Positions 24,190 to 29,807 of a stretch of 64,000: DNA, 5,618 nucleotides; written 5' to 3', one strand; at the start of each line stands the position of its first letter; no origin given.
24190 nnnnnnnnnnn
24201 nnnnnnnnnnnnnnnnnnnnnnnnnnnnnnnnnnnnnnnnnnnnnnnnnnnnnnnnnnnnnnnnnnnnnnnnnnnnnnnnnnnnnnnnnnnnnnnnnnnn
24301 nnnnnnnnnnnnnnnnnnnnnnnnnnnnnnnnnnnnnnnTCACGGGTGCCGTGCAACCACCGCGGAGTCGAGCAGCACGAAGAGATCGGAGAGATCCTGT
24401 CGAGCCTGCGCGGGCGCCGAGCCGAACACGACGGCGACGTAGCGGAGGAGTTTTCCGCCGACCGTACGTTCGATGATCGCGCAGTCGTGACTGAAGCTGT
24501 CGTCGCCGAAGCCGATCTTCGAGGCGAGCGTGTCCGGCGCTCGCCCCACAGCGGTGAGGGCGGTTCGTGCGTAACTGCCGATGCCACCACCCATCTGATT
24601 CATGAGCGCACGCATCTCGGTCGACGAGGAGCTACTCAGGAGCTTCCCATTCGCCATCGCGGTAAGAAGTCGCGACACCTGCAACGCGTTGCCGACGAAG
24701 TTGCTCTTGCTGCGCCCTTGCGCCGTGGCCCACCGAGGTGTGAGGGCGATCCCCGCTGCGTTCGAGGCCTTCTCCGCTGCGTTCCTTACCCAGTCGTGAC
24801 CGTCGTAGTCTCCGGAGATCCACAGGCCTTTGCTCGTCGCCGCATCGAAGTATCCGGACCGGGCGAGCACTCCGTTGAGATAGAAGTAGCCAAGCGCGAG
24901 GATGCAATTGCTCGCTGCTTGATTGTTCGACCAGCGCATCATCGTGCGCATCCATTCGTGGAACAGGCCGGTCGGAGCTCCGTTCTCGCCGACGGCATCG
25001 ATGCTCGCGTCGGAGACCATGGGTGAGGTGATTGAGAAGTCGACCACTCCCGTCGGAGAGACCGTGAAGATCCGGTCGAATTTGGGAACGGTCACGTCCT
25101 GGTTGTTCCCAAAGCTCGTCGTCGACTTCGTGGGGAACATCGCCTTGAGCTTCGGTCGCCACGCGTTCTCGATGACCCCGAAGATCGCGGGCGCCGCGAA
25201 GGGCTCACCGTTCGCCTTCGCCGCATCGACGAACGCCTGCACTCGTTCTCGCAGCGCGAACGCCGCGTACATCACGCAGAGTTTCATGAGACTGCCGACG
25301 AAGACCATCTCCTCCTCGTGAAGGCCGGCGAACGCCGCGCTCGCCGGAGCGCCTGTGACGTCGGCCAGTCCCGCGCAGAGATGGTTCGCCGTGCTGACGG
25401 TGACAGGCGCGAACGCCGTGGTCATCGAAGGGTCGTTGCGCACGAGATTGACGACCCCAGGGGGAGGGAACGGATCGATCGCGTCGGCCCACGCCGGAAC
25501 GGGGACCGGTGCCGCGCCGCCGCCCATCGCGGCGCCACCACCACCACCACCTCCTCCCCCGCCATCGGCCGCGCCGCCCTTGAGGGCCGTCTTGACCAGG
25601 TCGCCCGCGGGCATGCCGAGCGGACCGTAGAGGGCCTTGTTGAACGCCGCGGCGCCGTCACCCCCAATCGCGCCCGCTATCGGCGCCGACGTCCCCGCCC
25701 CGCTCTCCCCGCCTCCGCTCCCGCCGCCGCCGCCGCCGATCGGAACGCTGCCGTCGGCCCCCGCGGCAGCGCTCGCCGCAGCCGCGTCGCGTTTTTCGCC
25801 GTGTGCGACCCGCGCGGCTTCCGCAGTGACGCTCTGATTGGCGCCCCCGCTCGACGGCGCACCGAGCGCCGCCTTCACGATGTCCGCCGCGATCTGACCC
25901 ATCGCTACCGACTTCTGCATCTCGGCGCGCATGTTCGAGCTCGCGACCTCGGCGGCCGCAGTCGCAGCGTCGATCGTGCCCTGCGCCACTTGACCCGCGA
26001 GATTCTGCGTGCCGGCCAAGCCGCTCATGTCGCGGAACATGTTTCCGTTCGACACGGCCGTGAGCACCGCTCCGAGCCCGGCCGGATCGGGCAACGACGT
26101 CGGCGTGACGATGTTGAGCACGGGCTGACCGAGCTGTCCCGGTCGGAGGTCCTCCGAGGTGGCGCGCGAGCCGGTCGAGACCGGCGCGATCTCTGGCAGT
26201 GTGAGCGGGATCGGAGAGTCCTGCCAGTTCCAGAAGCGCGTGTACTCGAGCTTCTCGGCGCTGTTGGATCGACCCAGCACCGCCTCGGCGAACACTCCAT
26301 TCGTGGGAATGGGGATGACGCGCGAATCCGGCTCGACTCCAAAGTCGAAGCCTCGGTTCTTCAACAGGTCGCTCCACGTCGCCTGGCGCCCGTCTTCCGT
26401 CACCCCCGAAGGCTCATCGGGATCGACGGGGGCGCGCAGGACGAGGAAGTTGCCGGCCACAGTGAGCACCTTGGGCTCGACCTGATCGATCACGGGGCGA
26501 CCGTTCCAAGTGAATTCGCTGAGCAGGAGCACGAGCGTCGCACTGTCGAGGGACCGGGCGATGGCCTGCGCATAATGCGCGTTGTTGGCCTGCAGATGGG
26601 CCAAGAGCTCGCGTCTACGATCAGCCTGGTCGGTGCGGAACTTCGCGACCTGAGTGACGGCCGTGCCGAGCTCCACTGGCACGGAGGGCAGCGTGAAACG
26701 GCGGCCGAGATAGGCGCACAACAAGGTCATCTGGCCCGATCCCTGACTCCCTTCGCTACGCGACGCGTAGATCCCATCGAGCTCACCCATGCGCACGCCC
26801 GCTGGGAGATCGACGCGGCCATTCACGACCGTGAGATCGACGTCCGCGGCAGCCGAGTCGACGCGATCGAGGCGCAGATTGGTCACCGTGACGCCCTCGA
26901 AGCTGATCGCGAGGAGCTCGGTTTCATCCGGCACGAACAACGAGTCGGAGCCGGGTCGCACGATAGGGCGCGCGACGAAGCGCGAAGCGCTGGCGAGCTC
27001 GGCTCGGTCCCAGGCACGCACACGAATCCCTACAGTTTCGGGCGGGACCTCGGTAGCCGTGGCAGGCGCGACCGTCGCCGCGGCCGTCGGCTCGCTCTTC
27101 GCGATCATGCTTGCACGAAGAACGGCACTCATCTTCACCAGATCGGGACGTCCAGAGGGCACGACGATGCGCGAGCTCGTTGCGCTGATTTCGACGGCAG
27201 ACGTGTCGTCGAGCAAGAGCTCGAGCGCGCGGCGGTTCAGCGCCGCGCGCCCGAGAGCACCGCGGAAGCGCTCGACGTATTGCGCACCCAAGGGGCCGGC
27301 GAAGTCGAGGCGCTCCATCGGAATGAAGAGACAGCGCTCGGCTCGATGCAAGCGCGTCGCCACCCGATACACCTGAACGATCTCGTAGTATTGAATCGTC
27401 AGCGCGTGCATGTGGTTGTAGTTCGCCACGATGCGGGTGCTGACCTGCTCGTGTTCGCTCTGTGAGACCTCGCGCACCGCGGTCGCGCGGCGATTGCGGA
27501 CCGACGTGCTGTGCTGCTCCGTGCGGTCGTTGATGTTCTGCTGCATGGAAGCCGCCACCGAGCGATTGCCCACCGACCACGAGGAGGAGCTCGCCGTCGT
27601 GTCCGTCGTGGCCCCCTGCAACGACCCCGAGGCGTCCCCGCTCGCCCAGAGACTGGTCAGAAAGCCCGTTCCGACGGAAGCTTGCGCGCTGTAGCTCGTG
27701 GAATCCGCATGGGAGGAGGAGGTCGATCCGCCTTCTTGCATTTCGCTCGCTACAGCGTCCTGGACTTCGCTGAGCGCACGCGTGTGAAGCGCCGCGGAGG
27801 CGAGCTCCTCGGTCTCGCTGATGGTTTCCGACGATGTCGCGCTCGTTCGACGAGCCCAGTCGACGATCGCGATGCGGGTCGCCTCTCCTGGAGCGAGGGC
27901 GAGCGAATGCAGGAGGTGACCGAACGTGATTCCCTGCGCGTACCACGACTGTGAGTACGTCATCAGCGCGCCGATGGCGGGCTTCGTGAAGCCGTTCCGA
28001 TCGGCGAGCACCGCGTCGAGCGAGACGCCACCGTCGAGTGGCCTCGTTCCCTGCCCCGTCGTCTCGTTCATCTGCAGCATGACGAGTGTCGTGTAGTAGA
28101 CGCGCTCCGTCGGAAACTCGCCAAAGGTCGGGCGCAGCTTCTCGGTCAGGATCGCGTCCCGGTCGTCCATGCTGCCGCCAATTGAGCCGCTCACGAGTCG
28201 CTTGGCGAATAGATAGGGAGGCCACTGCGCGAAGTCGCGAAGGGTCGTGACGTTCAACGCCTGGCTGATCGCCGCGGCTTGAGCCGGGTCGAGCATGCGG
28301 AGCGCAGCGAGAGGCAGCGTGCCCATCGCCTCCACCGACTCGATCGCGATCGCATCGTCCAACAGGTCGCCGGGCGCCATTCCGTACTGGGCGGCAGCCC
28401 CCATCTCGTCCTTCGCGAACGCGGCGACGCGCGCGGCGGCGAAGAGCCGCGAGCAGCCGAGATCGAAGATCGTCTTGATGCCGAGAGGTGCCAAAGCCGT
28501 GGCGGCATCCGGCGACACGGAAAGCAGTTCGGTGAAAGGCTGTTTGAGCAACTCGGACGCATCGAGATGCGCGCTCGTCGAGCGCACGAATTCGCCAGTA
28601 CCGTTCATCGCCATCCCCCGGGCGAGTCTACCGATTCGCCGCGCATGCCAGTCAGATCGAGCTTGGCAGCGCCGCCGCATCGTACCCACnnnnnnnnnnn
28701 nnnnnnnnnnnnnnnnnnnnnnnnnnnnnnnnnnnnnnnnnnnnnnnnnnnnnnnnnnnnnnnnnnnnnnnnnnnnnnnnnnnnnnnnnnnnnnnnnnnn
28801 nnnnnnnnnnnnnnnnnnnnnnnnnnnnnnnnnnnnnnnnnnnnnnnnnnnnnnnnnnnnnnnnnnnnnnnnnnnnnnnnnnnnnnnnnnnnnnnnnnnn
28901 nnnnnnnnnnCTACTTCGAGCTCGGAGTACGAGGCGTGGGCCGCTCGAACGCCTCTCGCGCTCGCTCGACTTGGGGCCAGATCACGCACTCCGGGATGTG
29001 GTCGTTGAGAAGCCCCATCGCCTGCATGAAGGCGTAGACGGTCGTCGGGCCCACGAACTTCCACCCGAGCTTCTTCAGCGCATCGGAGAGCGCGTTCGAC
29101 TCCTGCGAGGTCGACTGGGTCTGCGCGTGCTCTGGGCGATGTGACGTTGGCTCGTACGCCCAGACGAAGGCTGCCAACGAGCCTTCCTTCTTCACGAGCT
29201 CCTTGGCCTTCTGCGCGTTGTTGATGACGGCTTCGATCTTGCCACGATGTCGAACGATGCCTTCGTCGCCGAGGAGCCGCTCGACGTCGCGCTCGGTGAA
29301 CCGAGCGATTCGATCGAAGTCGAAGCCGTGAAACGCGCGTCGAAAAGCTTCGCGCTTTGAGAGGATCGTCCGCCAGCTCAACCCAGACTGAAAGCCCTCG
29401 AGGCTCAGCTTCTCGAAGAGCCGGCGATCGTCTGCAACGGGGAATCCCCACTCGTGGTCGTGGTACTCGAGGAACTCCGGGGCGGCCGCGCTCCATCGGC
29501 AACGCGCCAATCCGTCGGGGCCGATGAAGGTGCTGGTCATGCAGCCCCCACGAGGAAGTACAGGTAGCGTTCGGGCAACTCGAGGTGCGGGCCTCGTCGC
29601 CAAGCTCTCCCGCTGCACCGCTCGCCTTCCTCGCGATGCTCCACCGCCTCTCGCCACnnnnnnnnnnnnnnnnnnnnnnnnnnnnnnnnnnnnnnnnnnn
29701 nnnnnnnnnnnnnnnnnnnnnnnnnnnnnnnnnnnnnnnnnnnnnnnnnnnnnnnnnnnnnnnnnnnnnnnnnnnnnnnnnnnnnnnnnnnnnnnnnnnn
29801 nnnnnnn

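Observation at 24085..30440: Two about 85%-identical 150-bp non-coding direct repeats bracket the giant-protein / tag / VOC segment (about 6 kb)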

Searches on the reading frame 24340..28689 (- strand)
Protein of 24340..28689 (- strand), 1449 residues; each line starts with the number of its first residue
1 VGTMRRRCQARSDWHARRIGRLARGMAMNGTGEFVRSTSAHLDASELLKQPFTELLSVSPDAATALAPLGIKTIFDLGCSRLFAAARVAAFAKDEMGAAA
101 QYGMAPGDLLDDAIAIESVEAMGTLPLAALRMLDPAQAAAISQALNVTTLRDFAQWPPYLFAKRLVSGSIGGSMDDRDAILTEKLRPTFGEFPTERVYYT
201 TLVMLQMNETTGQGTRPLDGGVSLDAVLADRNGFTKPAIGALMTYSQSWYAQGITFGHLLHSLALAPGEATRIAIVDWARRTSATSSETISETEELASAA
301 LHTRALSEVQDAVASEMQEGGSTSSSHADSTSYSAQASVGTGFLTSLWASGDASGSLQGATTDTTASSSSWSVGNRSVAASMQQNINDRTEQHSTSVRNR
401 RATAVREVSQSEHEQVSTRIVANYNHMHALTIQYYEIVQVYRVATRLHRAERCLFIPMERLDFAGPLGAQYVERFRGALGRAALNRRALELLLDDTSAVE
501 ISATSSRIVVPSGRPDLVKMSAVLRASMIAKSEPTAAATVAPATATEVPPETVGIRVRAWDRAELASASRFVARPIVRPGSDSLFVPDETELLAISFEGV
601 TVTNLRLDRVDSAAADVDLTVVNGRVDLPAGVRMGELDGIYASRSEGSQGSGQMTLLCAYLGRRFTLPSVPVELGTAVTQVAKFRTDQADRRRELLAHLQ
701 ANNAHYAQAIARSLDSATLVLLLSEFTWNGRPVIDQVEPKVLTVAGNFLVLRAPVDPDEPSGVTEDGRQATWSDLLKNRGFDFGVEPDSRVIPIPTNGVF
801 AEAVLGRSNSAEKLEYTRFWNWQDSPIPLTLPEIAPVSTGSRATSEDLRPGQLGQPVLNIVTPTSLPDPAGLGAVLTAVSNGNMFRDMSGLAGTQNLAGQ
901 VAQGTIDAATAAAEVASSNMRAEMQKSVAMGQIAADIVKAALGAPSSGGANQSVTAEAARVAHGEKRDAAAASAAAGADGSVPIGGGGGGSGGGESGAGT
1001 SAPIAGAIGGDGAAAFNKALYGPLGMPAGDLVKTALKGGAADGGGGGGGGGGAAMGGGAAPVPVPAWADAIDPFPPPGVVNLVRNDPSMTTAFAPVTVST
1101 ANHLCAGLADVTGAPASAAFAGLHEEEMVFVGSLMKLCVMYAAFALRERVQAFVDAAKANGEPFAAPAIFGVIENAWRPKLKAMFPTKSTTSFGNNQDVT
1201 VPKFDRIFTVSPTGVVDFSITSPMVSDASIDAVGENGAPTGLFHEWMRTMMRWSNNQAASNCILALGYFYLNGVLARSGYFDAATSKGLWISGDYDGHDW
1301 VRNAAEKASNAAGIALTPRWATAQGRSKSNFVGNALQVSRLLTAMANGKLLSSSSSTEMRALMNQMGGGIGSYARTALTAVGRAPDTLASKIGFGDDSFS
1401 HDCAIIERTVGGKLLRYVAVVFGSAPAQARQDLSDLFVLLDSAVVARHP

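Call 21: search_protein_families(library=pfam, proteins=[window:24340-28689:-])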
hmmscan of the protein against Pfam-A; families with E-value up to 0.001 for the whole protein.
window:24340-28689:- (1449 aa): 1 family
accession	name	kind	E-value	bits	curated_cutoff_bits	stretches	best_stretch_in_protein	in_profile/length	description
PF13354.11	Beta-lactamase2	-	3.4e-06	27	22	1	1247-1421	79-212/214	Beta-lactamase enzyme family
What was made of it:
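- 24340..28608 (-): Enclosed gene 1: a 1422-aa protein. It has an uncharacterised N-terminal part (about 65% of the query length), Gly-rich linkers and a C-terminal beta-lactamase-like serine hydrolase domain. It has been horizontally exchanged. Pfam PF13354 matches the C-terminus only (call 21).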

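Call 22: find_homologous_proteins(query=window:24340-28689:-, max_evalue=0.00001)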
Query window:24340-28689:- (1449 aa): 530 proteins with E <= 0.00001 among 8000 candidates; the best 120 are listed.
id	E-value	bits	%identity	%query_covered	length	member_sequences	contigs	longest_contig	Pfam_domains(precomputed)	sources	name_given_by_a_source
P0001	0.0e+0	3120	100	98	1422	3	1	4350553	PF13354.13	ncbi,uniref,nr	ncbi:serine hydrolase [Vulgatibacter incomptus]|uniref:serine hydrolase n=1 Tax=Vulgatibacter incomp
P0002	0.0e+0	1723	62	93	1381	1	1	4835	-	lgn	-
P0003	0.0e+0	1691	61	92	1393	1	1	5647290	-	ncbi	ncbi:hypothetical protein [Pseudomonas sp. 210_17 TE3656]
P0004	0.0e+0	1689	59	95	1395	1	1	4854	-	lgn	-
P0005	0.0e+0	1680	60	94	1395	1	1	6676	-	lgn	-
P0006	0.0e+0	1679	61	93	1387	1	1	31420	-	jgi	jgi:hypothetical protein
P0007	0.0e+0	1674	63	88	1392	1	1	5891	-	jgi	jgi:hypothetical protein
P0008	0.0e+0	1673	59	96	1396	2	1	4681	-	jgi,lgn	jgi:hypothetical protein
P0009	0.0e+0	1663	63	88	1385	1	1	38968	-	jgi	jgi:hypothetical protein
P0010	0.0e+0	1633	60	93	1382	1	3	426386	-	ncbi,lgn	-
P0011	0.0e+0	1563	70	69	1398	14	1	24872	-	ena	-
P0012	0.0e+0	1457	67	65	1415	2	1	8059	-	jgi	jgi:hypothetical protein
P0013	0.0e+0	1296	50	92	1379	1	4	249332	-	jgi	jgi:hypothetical protein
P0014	0.0e+0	1187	60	65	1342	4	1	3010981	PF00264.26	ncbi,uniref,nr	ncbi:tyrosinase family protein [Thiobacillus sedimenti]|uniref:Tyrosinase family protein n=1 Tax=Thi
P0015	0.0e+0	1150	55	73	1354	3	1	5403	-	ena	-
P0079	3.0e-272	925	44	33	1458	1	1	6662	PF13354.13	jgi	jgi:hypothetical protein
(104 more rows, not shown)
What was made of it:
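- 24340..28608 (-): There are 530 homologues carrying differing precomputed Pfam domains (call 22).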

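Call 31: find_encoding_contigs(protein=P0001, flank=10000, max_places=4)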
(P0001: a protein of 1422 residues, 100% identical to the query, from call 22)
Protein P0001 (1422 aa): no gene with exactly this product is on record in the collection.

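Call 32: find_encoding_contigs(protein=P0003, flank=10000, max_places=2)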
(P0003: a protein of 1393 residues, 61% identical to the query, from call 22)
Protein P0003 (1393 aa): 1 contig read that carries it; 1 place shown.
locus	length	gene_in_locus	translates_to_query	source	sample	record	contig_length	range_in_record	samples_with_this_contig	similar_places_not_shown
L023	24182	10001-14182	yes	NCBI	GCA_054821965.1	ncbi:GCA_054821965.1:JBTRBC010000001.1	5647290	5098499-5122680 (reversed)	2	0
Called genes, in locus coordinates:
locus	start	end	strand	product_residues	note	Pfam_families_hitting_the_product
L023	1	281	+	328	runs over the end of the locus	PF08240:ADH_N, PF00107:ADH_zinc_N, PF13602:ADH_zinc_N_2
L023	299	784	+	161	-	PF13577:SnoaL_4 (weak), PF07366:SnoaL (weak), PF13474:SnoaL_3, PF14534:DUF4440, PF12680:SnoaL_2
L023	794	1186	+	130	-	PF07681:DoxX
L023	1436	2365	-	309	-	PF00056:Ldh_1_N, PF02866:Ldh_1_C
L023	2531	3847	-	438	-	PF01436:NHL (faint)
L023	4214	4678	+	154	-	PF00383:dCMP_cyt_deam_1, PF14437:MafB19-deam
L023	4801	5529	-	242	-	PF13406:SLT_2 (faint), PF01464:SLT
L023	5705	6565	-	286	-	PF00188:CAP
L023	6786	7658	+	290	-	PF00583:Acetyltransf_1, PF13673:Acetyltransf_10 (weak), PF13508:Acetyltransf_7 (weak), PF18014:Acetyltransf_18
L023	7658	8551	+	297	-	PF01522:Polysacc_deac_1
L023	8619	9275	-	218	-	PF01027:Bax1-I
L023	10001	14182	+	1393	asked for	-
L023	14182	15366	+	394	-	PF26363:Phospholipase-like (weak)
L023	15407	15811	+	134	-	PF20337:DUF6632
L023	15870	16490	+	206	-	-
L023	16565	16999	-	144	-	PF04828:GFA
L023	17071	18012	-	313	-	PF00795:CN_hydrolase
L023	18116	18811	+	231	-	PF01638:HxlR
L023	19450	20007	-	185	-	-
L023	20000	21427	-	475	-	PF10463:Peptidase_U49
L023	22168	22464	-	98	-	PF13751:DDE_Tnp_1_6 (weak)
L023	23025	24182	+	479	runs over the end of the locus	-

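Call 71: find_encoding_contigs(protein=P0010, flank=8000, max_places=3)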
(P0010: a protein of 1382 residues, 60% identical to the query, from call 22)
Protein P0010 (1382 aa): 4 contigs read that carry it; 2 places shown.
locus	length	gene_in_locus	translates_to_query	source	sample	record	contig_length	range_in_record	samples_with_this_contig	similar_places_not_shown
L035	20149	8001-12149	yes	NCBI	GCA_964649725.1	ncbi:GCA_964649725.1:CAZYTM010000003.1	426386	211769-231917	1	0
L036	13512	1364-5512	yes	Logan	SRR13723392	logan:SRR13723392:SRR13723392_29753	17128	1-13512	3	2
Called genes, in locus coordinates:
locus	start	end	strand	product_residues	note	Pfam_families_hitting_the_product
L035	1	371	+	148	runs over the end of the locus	-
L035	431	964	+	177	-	-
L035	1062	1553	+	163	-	-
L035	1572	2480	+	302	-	-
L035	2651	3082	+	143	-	PF14119:DUF4288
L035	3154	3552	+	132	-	PF05168:HEPN (weak)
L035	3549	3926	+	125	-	-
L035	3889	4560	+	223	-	PF16277:DUF4926 (weak)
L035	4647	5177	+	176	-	-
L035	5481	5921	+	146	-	PF10387:DUF2442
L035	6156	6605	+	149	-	PF04657:DMT_YdcZ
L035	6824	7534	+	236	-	PF00484:Pro_CA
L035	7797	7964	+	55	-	-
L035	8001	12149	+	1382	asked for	-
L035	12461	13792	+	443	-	PF00326:Peptidase_S9 (faint), PF05448:AXE1 (faint), PF01738:DLH (faint), PF02129:Peptidase_S15 (faint), PF00561:Abhydrolase_1 (weak), PF12146:Hydrolase_4 (weak), PF12697:Abhydrolase_6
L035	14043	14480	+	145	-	PF01957:NfeD (weak)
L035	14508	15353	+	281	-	PF01145:Band_7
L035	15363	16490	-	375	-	PF01546:Peptidase_M20, PF07687:M20_dimer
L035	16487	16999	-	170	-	PF13302:Acetyltransf_3 (weak), PF13527:Acetyltransf_9 (weak), PF00583:Acetyltransf_1, PF13673:Acetyltransf_10, PF13508:Acetyltransf_7, PF08445:FR47 (weak)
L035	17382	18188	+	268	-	PF13946:DUF4214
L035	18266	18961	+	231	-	PF21842:DUF6901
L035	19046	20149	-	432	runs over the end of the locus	PF27218:MJ0043_C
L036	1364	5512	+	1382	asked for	-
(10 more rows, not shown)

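Call 76: search_protein_families(library=ncbifam, proteins=[window:24340-28608:-], max_evalue=0.01)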
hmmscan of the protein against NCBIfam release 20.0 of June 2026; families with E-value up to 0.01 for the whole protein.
window:24340-28608:- (1422 aa): 0 families

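Call 77: search_solved_structures(query=window:24340-28608:-, max_evalue=0.01)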
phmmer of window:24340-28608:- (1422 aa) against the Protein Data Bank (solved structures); distinct sequences matched with E-value up to 0.01: 0.
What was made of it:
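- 24340..28608 (-): No NCBIfam or PDB match (calls 76, 77).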

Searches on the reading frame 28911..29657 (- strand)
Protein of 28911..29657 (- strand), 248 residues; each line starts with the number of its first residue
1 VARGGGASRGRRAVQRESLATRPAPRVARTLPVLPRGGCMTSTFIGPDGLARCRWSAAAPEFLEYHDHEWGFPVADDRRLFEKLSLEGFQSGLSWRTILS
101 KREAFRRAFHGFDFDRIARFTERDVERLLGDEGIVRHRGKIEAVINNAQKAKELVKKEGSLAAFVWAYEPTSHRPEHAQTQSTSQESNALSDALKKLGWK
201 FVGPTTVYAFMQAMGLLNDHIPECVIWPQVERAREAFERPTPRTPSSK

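Call 21: search_protein_families(library=pfam, proteins=[window:28911-29657:-])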
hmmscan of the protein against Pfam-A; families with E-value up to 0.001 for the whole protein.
window:28911-29657:- (248 aa): 1 family
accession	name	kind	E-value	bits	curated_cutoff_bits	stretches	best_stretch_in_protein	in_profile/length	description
PF03352.18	Adenine_glyco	-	6.5e-70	235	25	1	55-225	1-175/177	Methyladenine glycosylase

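Call 76: search_protein_families(library=ncbifam, proteins=[window:28911-29657:-], max_evalue=0.01)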
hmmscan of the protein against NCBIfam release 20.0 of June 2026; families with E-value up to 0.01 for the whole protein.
window:28911-29657:- (248 aa): 2 families
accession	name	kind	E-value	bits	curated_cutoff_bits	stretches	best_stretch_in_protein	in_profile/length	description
TIGR00624.1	tag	subfamily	6.3e-65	218.2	232.5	1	52-226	2-178/179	DNA-3-methyladenine glycosylase I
NF007678.0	PRK10353.1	equivalog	1.4e-56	190.9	349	1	51-229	2-184/189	DNA-3-methyladenine glycosylase I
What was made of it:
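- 28911..29657 (-): Enclosed gene 2: DNA-3-methyladenine glycosylase I (Tag). The true start is probably downstream of the ORF's first GTG. PF03352, E 6.5e-70 (call 21); TIGR00624 (call 76).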
